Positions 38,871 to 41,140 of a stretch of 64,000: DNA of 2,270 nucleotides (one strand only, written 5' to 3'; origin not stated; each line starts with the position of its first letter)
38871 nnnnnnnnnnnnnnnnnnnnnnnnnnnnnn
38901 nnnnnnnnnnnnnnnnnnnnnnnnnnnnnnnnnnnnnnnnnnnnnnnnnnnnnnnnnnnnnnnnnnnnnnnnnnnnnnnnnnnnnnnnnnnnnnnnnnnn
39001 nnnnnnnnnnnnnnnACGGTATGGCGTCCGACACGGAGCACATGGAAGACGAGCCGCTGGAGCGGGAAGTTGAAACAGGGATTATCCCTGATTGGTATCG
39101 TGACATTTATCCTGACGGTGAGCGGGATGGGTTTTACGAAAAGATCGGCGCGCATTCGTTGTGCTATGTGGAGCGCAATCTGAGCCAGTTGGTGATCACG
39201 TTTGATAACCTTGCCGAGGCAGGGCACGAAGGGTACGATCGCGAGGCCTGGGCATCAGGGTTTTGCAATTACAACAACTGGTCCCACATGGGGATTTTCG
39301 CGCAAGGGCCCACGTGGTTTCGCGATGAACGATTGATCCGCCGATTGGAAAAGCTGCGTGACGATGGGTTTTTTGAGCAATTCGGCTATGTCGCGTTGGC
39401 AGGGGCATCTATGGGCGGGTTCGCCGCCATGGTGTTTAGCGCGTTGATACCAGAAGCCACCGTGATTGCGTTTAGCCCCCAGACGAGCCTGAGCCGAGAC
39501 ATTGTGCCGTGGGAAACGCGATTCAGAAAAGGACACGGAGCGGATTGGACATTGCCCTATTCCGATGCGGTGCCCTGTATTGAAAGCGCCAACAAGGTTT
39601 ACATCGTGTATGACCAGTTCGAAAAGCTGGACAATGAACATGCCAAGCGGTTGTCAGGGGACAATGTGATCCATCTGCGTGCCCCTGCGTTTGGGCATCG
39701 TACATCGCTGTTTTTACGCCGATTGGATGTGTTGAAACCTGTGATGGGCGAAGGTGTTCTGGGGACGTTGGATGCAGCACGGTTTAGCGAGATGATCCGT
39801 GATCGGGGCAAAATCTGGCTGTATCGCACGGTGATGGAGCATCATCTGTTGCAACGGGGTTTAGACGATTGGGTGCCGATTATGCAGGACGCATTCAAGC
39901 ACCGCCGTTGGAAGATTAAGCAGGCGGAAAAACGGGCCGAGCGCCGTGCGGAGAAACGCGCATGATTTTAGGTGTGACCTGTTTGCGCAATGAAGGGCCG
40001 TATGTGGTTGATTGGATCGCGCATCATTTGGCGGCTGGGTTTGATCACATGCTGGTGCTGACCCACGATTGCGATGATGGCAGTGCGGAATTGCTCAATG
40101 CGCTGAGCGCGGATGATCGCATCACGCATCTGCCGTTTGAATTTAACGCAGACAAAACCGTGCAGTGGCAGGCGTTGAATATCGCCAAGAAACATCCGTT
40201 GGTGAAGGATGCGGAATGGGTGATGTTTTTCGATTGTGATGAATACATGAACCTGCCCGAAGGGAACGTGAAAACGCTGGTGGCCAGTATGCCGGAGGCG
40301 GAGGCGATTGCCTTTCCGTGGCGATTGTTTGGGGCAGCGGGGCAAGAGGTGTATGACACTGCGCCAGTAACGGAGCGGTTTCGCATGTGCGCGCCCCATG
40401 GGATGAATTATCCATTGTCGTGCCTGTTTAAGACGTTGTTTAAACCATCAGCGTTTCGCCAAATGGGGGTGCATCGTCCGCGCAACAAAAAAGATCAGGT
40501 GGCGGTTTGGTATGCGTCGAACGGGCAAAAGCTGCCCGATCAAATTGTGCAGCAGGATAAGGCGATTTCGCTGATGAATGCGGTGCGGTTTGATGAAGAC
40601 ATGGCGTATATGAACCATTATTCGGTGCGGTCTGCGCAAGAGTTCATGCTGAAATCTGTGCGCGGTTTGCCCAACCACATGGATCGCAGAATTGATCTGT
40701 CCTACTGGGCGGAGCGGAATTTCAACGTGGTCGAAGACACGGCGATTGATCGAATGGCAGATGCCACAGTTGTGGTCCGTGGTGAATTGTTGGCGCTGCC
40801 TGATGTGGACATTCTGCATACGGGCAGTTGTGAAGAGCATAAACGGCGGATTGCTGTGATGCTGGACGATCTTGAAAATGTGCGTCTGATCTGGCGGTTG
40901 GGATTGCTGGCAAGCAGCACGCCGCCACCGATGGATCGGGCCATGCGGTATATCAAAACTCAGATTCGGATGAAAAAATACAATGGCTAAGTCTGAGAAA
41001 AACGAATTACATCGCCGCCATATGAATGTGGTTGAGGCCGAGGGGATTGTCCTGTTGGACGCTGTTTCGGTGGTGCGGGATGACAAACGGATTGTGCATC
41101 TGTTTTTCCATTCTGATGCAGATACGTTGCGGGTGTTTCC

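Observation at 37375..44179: Compact five-gene cluster of soluble glycosyltransferases, a methyltransferase, a sulfotransferase-like protein and a hydrolase-like protein with no export machinery: candidate undescribed cytoplasmic glycosylation or glycan-tailoring system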

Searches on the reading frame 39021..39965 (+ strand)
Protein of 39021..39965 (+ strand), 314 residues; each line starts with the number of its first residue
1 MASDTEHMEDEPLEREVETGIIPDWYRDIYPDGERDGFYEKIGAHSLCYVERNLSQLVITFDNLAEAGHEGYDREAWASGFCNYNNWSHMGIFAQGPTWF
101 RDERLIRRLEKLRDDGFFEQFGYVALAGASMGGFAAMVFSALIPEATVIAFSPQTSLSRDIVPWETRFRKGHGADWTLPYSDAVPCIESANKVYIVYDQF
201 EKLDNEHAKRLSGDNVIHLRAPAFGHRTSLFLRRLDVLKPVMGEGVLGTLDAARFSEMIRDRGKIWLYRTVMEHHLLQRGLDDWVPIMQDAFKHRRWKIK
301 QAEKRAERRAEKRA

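Call 3: search_protein_families(library=pfam, proteins=[window:39021-39965:+], max_evalue=0.1)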
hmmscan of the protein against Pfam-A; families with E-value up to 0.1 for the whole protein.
window:39021-39965:+ (314 aa): 1 family
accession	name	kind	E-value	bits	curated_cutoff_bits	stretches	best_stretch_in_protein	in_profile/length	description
PF00756.26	Esterase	-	0.0013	19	22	1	122-170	115-160/251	Putative esterase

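Call 4: search_protein_families(library=ncbifam, proteins=[window:39021-39965:+], max_evalue=0.1)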
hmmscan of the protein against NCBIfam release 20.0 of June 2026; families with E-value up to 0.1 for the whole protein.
window:39021-39965:+ (314 aa): 0 families

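Call 11: search_solved_structures(query=window:39021-39965:+, max_evalue=1)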
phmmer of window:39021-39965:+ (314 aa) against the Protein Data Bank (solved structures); distinct sequences matched with E-value up to 1: 2.
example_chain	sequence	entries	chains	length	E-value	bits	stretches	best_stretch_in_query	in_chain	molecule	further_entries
4b6g_A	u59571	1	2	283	0.57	12.3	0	108-173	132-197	PUTATIVE ESTERASE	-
3m2p_A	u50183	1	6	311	0.89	11.6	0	222-295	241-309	UDP-N-acetylglucosamine 4-epimerase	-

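Call 77: search_solved_structures(query=A4, max_evalue=10, show_alignments=2)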
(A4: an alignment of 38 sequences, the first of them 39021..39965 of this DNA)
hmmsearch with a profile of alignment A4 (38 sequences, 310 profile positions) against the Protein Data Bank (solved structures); distinct sequences matched with E-value up to 10: 4.
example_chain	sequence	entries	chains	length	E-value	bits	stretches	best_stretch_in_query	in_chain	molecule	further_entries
7dq9_A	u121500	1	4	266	0.068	15.7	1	116-138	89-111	Predicted hydrolases or acyltransferases (Alpha/beta hydrolase superfamily)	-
3i6y_A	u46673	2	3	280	0.93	12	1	85-146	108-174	Esterase APC40077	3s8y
4w60_A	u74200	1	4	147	1.1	11.7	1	213-260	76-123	Late protein H7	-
9bh5_CR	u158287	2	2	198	5.8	9.4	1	223-307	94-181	Large ribosomal subunit protein eL19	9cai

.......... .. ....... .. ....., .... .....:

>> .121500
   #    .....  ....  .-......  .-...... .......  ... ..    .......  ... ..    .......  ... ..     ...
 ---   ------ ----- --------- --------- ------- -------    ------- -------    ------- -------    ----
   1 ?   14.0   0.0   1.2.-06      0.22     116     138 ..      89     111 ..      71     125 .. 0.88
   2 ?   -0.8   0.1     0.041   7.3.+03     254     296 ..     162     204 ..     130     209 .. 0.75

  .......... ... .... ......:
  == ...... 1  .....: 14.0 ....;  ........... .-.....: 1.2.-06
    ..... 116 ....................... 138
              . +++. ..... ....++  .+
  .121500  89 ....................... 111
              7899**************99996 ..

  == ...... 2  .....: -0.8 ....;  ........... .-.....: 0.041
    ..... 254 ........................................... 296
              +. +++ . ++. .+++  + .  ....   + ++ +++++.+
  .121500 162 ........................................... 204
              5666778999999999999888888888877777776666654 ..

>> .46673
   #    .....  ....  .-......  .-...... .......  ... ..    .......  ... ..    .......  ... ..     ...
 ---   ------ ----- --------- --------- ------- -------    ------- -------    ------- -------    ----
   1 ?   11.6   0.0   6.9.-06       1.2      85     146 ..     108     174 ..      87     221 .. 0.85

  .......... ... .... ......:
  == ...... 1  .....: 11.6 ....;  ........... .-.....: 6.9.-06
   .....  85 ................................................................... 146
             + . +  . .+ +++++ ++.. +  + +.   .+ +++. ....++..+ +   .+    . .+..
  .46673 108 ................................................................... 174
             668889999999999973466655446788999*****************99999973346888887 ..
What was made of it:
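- On Alpha/beta-hydrolase superfamily (g2): The PDB profile search gave E 0.07 (call 77).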

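Call 93: search_protein_representatives(protein=window:39021-39965:+)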
Query: 314 residues. Proteins with E-value up to 0.001 (for the whole library): 1698; up to 1e-10: 626; up to 1e-30: 181. The best 150 are listed.
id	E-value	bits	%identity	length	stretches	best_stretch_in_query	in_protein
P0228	4.2e-90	318.4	44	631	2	18-297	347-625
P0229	4.3e-90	318.3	51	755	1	21-298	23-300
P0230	4.0e-89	315.2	49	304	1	11-299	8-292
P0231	1.4e-88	313.3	49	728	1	16-304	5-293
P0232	1.5e-88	313.3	49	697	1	22-295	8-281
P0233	3.4e-86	305.5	48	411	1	14-298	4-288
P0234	3.7e-85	302.1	49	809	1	12-302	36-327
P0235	5.0e-85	301.7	46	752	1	17-299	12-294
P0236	9.0e-84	297.6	49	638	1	18-294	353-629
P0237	1.2e-79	284.0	50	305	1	22-302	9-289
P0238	1.5e-79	283.7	48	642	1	12-296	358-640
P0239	1.9e-79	283.4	49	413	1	9-301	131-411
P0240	2.0e-78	280.0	33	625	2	27-293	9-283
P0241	2.1e-69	250.4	45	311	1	23-307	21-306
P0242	9.5e-69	248.2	42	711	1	21-299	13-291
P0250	2.4e-61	223.9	41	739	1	3-262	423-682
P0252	2.4e-59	217.3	36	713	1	21-296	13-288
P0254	4.2e-58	213.2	41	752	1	34-312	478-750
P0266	1.5e-53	198.3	36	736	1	21-312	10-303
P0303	8.8e-43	162.9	39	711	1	43-260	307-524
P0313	1.0e-41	159.3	31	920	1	11-305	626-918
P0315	1.4e-41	158.9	36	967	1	38-280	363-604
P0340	5.0e-38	147.2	38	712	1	48-270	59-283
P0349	5.5e-36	140.5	39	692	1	40-243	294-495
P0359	1.1e-34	136.3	36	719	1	49-310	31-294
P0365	6.0e-34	133.8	33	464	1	42-268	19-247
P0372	3.7e-33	131.2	35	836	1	56-266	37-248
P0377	6.7e-33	130.4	36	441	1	37-240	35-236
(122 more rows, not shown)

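Call 94: search_protein_families(library=pfam, proteins=[P0313, P0315, P0372, P0234, P0254, P0250, P0303, P0340, P0359, P0349], max_evalue=0.01)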
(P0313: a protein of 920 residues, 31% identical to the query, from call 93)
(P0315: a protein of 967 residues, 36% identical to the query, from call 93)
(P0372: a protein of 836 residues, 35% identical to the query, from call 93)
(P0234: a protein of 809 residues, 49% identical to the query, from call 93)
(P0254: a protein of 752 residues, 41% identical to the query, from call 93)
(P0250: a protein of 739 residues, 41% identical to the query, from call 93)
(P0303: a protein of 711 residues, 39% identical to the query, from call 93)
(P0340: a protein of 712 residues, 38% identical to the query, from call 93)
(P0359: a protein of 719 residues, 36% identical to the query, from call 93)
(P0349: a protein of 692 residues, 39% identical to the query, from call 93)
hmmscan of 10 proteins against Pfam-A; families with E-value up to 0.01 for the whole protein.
P0313 (920 aa): 3 families
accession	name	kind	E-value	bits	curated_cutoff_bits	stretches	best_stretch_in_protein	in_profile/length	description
PF13704.12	Glyco_tranf_2_4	-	1.5e-18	67.5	27.5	1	29-128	1-98/98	Glycosyl transferase family 2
PF01697.33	Glyco_transf_92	-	2.9e-09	37.3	23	1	31-195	14-189/249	Glycosyltransferase family 92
PF00756.26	Esterase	-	0.01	16.1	22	0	718-791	100-165/251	Putative esterase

P0315 (967 aa): 2 families
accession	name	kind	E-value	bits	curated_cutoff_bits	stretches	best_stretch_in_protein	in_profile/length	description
PF00535.33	Glycos_transf_2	-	3.9e-18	66.4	23.3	1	681-821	1-132/168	Glycosyl transferase family 2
PF13641.12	Glyco_tranf_2_3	-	5.4e-06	27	27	1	680-883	3-216/230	Glycosyltransferase like family 2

P0372 (836 aa): 0 families

P0234 (809 aa): 0 families

P0254 (752 aa): 1 family
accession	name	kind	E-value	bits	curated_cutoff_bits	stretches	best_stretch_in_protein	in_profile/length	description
PF00756.26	Esterase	-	0.0056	16.9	22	1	547-641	104-188/251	Putative esterase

P0250 (739 aa): 2 families
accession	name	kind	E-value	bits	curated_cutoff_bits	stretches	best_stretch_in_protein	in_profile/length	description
PF13704.12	Glyco_tranf_2_4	-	7.4e-21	74.9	27.5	1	28-131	1-98/98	Glycosyl transferase family 2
PF01697.33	Glyco_transf_92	-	1.2e-08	35.3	23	1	34-199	20-189/249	Glycosyltransferase family 92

P0303 (711 aa): 1 family
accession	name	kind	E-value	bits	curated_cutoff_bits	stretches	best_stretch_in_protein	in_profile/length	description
PF11316.14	Rhamno_transf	-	3.4e-51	174.4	23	1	2-230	1-229/235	Putative rhamnosyl transferase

P0340 (712 aa): 2 families
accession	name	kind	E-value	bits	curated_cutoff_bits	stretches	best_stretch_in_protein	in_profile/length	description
PF04577.19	Glyco_transf_61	-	2.7e-12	47.6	27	1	421-601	1-136/137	Glycosyltransferase 61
PF00756.26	Esterase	-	0.0008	19.7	22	1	133-201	117-183/251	Putative esterase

P0359 (719 aa): 0 families

P0349 (692 aa): 1 family
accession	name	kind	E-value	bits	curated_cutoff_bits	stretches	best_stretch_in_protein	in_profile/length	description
PF11316.14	Rhamno_transf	-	2.1e-49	168.5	23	1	15-243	2-230/235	Putative rhamnosyl transferase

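Call 95: list_cluster_members(proteins=[P0303, P0340, P0315, P0313, P0372, P0234, P0359, P0349, P0377, P0365])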
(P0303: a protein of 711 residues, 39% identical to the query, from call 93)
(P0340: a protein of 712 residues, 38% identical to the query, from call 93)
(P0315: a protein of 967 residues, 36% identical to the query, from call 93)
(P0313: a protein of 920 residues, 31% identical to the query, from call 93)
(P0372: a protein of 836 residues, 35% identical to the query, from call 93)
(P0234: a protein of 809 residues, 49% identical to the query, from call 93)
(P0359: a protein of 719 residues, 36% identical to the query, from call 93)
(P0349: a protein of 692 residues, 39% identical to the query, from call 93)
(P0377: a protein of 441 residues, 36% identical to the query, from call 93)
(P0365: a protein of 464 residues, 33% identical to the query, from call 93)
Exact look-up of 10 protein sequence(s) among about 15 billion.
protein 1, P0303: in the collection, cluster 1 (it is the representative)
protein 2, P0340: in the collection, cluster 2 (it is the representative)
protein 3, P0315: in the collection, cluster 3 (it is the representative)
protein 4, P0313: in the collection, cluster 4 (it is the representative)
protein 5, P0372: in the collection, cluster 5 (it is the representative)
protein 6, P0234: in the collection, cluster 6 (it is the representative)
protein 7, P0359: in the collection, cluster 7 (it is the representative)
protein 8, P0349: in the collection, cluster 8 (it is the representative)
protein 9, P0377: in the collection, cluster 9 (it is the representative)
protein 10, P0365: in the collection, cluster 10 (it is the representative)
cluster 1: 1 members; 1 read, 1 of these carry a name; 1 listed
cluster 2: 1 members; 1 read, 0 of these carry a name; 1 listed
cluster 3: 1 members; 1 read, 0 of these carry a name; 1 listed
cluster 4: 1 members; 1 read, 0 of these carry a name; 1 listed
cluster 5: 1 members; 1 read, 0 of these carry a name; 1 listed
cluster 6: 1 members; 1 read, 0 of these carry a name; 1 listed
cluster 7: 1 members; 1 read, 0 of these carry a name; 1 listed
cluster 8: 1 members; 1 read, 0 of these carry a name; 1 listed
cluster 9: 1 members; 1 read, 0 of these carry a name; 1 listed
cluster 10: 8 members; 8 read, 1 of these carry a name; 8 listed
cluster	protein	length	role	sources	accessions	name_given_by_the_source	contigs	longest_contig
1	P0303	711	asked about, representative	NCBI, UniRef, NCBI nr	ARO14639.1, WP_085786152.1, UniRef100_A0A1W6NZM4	hypothetical protein BVG79_01293 [Ketogulonicigenium robustum] | Uncharacterized protein n=1 Tax=Ketogulonicigenium robustum TaxID=92947 ... | glycosyltransferase [Ketogulonicigenium robustum]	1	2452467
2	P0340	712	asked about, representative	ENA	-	-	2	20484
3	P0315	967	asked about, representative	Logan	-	-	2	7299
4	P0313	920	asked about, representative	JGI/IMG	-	-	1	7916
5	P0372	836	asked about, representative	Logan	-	-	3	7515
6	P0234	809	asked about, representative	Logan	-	-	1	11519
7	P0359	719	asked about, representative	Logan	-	-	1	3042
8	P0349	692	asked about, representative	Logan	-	-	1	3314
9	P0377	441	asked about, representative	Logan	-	-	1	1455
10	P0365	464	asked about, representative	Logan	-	-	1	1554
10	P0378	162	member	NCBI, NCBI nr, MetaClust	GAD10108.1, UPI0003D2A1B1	hypothetical protein GFGA_1c0783 [Gluconobacter frateurii NBRC 103465] | status=active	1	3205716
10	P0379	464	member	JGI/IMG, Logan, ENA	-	-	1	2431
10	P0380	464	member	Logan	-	-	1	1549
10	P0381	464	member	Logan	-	-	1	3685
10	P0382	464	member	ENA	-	-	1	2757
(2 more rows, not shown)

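Call 100: search_protein_families(library=pfam, proteins=[P0229, P0231, P0235, P0242, P0252, P0266], max_evalue=0.1)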
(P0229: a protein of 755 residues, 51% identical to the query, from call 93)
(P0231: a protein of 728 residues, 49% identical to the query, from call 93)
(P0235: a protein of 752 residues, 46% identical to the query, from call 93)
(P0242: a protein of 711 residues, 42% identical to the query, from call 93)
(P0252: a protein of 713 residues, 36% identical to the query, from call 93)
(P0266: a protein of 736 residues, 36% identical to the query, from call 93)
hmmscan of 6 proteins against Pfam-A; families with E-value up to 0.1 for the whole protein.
P0229 (755 aa): 1 family
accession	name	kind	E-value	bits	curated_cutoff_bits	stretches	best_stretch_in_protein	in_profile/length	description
PF00756.26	Esterase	-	0.04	14.1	22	1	126-178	117-160/251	Putative esterase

P0231 (728 aa): 3 families
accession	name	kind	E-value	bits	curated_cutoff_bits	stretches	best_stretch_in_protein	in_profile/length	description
PF00561.26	Abhydrolase_1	-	0.00085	19.5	25.8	1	86-155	44-118/245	alpha/beta hydrolase fold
PF00756.26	Esterase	-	0.0021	18.3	22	1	108-159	112-160/251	Putative esterase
PF12146.15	Hydrolase_4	-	0.016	14.9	27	1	112-159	77-128/239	Serine aminopeptidase, S33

P0235 (752 aa): 1 family
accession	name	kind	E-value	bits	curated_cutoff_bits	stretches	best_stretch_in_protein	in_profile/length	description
PF00756.26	Esterase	-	0.036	14.3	22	1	103-161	101-159/251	Putative esterase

P0242 (711 aa): 1 family
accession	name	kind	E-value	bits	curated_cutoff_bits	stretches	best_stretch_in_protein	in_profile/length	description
PF12697.13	Abhydrolase_6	-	0.015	16.4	26.3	1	90-181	47-132/217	Alpha/beta hydrolase family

P0252 (713 aa): 0 families

P0266 (736 aa): 0 families

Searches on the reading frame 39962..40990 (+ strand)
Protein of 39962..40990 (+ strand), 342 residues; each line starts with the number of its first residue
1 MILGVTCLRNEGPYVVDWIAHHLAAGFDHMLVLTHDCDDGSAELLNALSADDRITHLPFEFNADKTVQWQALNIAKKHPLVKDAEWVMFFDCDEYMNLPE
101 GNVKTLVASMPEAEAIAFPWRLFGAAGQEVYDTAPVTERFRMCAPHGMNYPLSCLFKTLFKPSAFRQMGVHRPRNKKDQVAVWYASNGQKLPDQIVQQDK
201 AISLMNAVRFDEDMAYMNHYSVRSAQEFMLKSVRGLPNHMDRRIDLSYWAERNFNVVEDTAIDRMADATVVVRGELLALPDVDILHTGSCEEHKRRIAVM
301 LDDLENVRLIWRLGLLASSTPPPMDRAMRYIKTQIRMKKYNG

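Call 3: search_protein_families(library=pfam, proteins=[window:39962-40990:+], max_evalue=0.1)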
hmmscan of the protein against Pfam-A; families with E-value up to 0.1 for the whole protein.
window:39962-40990:+ (342 aa): 2 families
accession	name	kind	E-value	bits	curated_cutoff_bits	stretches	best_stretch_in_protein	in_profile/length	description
PF13704.12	Glyco_tranf_2_4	-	1.3e-17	64.6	27.5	1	9-103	1-91/98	Glycosyl transferase family 2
PF01697.33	Glyco_transf_92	-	9.7e-09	35.6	23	1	14-179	19-195/249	Glycosyltransferase family 92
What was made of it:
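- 39962..40990 (+): g3, domain D: single GT92/GT2_4 GT-A glycosyltransferase (DXD = D91-C-D93-E94). Pfam Glyco_tranf_2_4 64.6 bits (cut-off 27.5) and Glyco_transf_92 35.6 bits (cut-off 23) (call 3).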

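Call 4: search_protein_families(library=ncbifam, proteins=[window:39962-40990:+], max_evalue=0.1)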
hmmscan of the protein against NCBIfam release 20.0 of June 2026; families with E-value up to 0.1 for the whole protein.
window:39962-40990:+ (342 aa): 0 families
